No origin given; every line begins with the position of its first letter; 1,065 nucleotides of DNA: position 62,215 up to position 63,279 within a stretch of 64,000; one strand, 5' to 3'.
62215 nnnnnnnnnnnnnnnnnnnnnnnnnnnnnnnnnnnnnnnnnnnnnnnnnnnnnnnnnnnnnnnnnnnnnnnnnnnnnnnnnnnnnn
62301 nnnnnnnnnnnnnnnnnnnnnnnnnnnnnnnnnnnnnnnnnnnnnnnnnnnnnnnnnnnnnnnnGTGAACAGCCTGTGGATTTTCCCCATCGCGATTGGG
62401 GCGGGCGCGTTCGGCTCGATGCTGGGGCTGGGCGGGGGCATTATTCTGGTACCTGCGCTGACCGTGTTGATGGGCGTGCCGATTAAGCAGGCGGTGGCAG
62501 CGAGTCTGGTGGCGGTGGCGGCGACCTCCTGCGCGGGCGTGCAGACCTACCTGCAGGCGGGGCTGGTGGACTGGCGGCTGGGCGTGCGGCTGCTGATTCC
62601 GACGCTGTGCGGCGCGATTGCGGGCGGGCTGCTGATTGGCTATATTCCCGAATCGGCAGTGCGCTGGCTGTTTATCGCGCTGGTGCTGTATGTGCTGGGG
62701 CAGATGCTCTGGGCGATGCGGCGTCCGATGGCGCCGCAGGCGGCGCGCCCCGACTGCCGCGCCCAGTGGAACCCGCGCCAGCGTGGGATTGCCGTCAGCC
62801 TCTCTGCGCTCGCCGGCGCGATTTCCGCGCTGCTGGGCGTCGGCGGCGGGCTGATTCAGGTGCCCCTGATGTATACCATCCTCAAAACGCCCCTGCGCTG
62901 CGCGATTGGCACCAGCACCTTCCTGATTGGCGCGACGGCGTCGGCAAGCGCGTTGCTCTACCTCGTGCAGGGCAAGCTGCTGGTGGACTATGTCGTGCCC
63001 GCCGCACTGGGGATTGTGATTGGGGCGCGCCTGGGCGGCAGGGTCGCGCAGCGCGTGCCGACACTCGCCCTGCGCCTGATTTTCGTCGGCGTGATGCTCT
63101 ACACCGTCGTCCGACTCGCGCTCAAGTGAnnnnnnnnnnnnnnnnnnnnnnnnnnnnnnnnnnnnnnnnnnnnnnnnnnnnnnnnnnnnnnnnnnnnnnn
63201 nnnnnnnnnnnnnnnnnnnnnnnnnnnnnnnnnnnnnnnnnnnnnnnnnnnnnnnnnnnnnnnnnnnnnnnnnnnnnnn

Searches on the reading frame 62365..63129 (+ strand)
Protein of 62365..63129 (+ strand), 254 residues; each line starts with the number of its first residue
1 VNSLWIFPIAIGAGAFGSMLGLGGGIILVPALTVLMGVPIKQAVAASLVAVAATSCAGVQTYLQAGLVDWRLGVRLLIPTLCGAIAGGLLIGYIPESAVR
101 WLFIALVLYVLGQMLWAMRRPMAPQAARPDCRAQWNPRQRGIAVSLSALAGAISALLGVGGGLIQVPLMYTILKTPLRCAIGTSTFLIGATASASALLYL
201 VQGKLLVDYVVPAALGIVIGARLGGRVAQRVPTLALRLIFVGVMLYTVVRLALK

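Call 56: search_protein_families(library=pfam, proteins=[window:62365-63129:+], max_evalue=0.001)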
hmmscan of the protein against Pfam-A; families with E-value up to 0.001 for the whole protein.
window:62365-63129:+ (254 aa): 1 family
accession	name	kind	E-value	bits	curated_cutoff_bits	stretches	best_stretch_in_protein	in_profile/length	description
PF01925.25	TauE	-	2.3e-49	168.7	32.6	1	7-251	2-237/237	Sulfite exporter TauE/SafE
